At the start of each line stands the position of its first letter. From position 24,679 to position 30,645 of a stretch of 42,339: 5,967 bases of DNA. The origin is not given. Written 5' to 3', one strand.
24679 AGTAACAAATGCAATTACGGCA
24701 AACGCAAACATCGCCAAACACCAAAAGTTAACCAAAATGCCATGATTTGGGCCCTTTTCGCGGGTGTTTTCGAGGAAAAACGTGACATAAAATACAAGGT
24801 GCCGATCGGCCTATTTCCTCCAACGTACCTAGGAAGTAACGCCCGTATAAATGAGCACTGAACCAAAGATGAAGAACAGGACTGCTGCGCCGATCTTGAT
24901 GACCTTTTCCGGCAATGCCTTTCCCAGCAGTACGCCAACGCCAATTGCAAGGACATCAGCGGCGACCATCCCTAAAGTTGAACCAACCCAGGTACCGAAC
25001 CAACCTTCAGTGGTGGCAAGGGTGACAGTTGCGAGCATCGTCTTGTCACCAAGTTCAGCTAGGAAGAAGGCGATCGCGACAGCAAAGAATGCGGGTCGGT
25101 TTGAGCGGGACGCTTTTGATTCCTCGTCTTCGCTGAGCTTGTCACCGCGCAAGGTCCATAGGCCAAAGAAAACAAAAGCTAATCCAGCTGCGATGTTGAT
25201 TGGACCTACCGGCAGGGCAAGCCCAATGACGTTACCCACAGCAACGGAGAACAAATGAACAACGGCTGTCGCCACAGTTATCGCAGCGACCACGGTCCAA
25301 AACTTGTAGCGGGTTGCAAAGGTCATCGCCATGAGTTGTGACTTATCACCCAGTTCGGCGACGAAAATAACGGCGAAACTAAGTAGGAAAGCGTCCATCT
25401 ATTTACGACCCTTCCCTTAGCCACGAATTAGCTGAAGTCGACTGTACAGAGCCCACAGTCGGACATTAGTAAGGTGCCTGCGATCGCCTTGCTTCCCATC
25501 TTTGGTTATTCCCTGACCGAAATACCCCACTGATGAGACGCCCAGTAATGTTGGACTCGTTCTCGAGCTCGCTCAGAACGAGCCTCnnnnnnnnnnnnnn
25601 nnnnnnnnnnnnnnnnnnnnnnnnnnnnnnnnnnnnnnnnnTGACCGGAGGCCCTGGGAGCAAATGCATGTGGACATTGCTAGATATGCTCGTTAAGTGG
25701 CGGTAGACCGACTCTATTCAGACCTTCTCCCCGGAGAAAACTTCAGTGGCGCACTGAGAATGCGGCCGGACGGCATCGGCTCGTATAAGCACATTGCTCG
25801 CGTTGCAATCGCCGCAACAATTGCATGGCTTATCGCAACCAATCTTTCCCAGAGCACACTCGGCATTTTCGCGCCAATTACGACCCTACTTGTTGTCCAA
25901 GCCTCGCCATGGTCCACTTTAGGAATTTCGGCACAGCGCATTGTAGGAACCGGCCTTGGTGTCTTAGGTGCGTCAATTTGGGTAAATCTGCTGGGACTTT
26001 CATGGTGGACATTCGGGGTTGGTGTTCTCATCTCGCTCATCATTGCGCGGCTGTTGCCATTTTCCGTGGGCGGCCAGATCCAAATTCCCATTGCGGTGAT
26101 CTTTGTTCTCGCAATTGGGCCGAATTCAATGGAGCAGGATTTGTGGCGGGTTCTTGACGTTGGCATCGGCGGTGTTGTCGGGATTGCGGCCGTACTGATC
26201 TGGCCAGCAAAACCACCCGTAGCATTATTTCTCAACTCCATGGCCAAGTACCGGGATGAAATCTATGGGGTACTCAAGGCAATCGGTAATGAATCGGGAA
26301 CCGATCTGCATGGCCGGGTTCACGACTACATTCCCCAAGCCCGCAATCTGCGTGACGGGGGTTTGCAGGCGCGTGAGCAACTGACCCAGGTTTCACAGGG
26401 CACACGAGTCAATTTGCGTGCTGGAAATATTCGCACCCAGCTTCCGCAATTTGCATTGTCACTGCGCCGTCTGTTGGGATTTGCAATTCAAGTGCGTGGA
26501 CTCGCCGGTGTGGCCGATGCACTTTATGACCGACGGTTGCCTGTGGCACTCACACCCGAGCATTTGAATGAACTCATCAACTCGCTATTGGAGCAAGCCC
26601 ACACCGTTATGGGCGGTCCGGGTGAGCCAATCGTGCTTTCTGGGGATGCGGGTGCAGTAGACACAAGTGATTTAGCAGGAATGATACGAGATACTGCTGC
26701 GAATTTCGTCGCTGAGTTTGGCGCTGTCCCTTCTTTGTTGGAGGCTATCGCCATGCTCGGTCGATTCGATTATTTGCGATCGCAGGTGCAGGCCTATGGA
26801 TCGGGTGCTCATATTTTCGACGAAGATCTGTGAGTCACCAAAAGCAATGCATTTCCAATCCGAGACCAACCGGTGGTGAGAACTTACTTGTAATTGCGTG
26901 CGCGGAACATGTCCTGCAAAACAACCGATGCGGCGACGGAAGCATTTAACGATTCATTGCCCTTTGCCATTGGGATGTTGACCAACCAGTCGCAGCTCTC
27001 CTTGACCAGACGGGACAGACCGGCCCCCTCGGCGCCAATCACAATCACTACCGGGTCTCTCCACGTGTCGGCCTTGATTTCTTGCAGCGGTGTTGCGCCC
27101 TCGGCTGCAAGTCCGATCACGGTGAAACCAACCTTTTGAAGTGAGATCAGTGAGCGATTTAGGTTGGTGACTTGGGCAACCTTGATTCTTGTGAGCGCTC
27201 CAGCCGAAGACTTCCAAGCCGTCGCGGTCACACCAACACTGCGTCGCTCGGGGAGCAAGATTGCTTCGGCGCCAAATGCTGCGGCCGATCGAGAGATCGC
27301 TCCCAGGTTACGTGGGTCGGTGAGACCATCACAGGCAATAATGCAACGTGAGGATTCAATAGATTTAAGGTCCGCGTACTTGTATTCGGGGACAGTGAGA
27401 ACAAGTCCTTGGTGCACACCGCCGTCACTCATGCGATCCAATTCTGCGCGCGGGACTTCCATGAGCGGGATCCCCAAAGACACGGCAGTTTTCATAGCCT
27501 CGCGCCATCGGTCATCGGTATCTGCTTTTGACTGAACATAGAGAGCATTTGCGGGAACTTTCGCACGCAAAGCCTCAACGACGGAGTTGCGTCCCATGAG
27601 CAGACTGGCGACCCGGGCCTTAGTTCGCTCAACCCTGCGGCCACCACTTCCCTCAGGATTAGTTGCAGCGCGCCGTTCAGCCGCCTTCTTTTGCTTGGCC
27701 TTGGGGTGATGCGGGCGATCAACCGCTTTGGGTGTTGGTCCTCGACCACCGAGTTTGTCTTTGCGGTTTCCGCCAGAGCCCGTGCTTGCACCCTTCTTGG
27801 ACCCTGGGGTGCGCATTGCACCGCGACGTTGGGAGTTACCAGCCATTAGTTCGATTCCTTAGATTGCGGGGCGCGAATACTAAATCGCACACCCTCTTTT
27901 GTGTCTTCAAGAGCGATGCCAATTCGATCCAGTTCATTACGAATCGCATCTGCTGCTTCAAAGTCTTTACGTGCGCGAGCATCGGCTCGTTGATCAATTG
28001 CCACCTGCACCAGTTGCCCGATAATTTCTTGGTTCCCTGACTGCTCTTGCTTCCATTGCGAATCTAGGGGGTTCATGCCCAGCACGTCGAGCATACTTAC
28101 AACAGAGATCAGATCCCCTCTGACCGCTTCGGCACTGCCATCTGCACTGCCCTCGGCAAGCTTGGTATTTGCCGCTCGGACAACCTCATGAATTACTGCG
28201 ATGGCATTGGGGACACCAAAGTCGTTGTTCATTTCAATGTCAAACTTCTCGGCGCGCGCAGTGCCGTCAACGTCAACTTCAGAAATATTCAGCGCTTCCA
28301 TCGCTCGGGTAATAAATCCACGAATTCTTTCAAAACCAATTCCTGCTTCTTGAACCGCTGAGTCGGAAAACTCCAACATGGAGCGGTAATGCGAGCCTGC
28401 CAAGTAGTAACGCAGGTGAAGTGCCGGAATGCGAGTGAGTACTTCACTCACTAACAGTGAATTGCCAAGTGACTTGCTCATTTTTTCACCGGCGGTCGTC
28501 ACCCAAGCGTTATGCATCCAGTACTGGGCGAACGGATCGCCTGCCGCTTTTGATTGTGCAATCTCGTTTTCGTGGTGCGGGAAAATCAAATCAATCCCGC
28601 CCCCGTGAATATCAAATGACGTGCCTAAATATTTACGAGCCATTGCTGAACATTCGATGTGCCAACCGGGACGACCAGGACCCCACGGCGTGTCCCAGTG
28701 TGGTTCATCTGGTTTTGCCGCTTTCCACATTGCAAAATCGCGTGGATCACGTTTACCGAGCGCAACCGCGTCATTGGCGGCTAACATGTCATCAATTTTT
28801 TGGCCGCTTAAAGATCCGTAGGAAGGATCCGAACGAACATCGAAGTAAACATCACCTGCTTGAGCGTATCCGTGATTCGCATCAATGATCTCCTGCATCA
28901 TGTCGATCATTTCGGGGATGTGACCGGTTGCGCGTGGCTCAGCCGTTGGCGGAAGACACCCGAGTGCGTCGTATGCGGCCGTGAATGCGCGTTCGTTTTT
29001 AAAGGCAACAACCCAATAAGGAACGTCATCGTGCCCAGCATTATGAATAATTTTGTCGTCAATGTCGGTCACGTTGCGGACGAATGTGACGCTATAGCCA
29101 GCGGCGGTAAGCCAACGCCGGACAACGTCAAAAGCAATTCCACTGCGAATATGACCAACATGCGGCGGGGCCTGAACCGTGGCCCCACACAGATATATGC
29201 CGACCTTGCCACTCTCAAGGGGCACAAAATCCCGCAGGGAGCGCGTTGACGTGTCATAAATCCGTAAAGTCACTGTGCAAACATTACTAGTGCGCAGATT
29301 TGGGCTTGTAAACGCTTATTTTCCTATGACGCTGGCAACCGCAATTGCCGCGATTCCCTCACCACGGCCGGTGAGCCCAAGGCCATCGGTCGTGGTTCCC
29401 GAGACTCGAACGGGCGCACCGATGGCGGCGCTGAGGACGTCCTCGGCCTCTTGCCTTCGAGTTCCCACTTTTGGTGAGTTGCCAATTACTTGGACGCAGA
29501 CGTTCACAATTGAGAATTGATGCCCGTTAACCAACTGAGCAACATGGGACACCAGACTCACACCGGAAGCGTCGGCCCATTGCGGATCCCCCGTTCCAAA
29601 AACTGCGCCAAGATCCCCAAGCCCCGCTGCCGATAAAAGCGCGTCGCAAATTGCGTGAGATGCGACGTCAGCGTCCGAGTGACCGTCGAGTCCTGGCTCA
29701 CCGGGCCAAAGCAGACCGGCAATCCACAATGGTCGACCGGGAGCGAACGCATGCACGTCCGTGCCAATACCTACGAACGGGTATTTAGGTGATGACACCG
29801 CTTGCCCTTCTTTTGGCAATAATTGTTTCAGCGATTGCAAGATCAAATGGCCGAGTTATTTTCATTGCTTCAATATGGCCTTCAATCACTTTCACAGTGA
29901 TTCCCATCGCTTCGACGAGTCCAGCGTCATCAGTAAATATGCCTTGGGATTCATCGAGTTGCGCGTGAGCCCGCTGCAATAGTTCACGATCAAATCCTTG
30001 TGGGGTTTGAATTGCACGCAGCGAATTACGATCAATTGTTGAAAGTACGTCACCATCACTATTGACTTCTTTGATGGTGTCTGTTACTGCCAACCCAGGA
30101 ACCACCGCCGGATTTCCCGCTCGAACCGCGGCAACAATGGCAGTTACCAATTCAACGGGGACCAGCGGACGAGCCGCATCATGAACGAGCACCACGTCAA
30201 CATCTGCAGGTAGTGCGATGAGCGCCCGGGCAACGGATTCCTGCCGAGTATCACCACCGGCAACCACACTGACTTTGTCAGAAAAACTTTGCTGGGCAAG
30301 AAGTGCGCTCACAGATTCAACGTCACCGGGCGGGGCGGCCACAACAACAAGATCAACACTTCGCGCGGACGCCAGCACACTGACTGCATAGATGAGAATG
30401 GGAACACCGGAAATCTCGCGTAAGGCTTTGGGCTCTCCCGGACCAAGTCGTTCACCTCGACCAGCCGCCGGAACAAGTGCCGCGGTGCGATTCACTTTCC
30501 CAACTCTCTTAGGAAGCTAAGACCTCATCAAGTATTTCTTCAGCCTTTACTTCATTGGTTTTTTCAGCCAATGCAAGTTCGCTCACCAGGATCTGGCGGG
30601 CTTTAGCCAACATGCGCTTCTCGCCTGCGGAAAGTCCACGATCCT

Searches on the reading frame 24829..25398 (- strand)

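Call 5: search_protein_families(library=ncbifam, proteins=[window:24829-25398:-], max_evalue=0.001)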
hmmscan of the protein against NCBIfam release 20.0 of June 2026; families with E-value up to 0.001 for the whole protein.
window:24829-25398:- (189 aa): 1 family
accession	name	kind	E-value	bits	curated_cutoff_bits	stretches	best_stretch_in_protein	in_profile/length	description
TIGR02840.1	spore_YtaF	equivalog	5.4e-05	22.8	149.6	0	38-100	34-96/206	sporulation membrane protein YtaF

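Call 25: search_protein_families(library=pfam, proteins=[window:24829-25398:-], max_evalue=1)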
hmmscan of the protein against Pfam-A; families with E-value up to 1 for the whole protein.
window:24829-25398:- (189 aa): 1 family
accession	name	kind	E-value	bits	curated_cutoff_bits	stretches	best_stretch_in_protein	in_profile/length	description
PF01169.24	GDT1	-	1.9e-40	137.5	27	2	6-79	2-75/75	Divalent cation/proton antiporter GDT1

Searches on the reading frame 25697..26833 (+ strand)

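Call 5: search_protein_families(library=ncbifam, proteins=[window:25697-26833:+], max_evalue=0.001)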
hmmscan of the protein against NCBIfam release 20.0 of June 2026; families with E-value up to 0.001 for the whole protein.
window:25697-26833:+ (378 aa): 0 families

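Call 25: search_protein_families(library=pfam, proteins=[window:25697-26833:+], max_evalue=1)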
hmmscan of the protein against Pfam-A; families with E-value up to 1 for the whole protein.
window:25697-26833:+ (378 aa): 4 families
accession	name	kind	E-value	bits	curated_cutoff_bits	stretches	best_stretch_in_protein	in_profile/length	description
PF06081.17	ArAE_1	-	6.8e-09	36.4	22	1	32-150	6-119/141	Aromatic acid exporter family member 1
PF13515.12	FUSC_2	-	7.1e-08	33.1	25.6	1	42-164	1-125/126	Fusaric acid resistance protein-like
PF08154.18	NLE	-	0.0098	16.8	23.4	1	281-301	23-43/68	NLE (NUC135) domain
PF11345.13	DUF3147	-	0.045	14.6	23.6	1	107-168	9-73/111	Protein of unknown function (DUF3147)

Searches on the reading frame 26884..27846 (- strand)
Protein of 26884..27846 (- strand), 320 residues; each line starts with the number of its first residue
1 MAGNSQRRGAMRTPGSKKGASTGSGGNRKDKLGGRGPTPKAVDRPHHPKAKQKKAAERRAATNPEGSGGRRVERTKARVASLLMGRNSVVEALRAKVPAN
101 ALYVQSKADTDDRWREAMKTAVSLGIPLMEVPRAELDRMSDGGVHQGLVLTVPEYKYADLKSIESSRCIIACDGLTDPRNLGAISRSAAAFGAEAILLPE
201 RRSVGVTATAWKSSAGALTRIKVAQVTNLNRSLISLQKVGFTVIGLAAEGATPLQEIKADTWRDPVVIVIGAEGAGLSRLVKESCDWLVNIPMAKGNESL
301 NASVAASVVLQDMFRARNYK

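Call 92: search_protein_families(library=pfam, proteins=[window:26884-27846:-], max_evalue=0.00001)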
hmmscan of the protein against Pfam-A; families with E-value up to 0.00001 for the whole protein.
window:26884-27846:- (320 aa): 2 families
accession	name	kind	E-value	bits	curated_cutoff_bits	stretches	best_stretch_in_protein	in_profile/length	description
PF00588.24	SpoU_methylase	-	1.7e-36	125.8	29.7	1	169-310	3-141/142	SpoU rRNA Methylase family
PF08032.17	SpoU_sub_bind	-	3.7e-18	66.1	22.8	1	82-157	1-75/76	RNA 2'-O ribose methyltransferase substrate binding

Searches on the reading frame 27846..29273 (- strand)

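Call 92: search_protein_families(library=pfam, proteins=[window:27846-29273:-], max_evalue=0.00001)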
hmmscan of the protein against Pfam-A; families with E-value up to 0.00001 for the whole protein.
window:27846-29273:- (475 aa): 4 families
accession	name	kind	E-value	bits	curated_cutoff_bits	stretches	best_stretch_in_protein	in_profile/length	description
PF01406.26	tRNA-synt_1e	-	1.3e-120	402.8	27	1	16-310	2-299/301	tRNA synthetases class I (C) catalytic domain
PF09334.17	tRNA-synt_1g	-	1.9e-10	40.5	20.1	0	249-295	312-358/391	tRNA synthetases class I (M)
PF09190.17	DALR_2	-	3.1e-09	37.7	22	1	343-400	1-55/57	DALR domain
PF00133.28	tRNA-synt_1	-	8.8e-08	31.7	22.7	0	221-301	330-412/414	tRNA synthetases class I (I, L, M and V)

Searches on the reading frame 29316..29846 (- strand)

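Call 92: search_protein_families(library=pfam, proteins=[window:29316-29846:-], max_evalue=0.00001)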
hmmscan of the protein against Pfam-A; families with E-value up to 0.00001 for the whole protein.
window:29316-29846:- (176 aa): 1 family
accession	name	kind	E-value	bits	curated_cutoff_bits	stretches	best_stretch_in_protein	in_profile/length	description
PF02542.21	YgbB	-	5.5e-51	173.4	26.7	1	25-173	3-154/155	YgbB family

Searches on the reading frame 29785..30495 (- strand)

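Call 92: search_protein_families(library=pfam, proteins=[window:29785-30495:-], max_evalue=0.00001)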
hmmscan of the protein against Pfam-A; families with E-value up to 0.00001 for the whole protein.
window:29785-30495:- (236 aa): 2 families
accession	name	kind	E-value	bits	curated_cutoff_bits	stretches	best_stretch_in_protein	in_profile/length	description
PF01128.25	IspD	-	5.2e-70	236.1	27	1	5-227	2-220/221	2-C-methyl-D-erythritol 4-phosphate cytidylyltransferase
PF12804.13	NTP_transf_3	-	4.4e-10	40.4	27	1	6-134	1-122/160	MobA-like NTP transferase domain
